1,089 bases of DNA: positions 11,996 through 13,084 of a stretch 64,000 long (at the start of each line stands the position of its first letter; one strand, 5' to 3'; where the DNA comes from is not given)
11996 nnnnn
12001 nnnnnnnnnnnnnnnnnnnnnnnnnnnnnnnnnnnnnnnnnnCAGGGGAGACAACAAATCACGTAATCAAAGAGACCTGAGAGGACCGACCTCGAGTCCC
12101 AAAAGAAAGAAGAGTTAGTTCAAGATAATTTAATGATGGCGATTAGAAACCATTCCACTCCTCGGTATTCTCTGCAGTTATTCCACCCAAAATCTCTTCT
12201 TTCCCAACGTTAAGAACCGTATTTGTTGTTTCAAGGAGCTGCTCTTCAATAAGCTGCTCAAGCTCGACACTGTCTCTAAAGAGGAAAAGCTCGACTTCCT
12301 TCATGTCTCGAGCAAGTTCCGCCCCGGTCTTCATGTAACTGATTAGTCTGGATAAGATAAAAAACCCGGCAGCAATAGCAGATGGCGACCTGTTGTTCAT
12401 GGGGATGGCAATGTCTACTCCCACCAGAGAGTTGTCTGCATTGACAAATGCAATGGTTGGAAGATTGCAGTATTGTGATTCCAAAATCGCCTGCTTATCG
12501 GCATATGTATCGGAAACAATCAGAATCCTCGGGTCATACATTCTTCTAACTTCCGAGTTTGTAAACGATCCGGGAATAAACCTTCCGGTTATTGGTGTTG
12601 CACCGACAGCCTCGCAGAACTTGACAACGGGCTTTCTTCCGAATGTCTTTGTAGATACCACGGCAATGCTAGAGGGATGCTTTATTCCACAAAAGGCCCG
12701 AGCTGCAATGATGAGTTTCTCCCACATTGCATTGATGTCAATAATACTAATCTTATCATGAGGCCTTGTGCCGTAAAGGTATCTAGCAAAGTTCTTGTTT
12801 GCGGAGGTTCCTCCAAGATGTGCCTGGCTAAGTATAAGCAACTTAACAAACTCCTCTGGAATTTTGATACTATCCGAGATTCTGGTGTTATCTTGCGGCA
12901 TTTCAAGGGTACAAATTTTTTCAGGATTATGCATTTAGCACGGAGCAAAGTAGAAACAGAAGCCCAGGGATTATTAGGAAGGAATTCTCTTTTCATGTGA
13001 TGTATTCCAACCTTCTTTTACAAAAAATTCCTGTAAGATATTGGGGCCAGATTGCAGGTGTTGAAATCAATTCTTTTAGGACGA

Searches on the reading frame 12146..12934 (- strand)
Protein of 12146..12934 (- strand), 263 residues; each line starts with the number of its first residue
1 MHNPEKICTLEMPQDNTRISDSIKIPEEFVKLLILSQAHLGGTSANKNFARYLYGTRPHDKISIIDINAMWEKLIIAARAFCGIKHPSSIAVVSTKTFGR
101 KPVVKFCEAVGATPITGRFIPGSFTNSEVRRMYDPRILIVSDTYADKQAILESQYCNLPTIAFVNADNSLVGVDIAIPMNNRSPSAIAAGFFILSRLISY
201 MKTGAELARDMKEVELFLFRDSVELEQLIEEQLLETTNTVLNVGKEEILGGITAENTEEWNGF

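Call 43: search_protein_families(library=pfam, proteins=[window:12146-12934:-], max_evalue=0.001)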
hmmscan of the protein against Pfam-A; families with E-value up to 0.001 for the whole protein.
window:12146-12934:- (263 aa): 1 family
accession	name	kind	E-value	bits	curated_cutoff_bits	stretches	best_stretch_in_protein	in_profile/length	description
PF00318.25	Ribosomal_S2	-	1.9e-16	60.4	26.1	2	34-128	2-97/216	Ribosomal protein S2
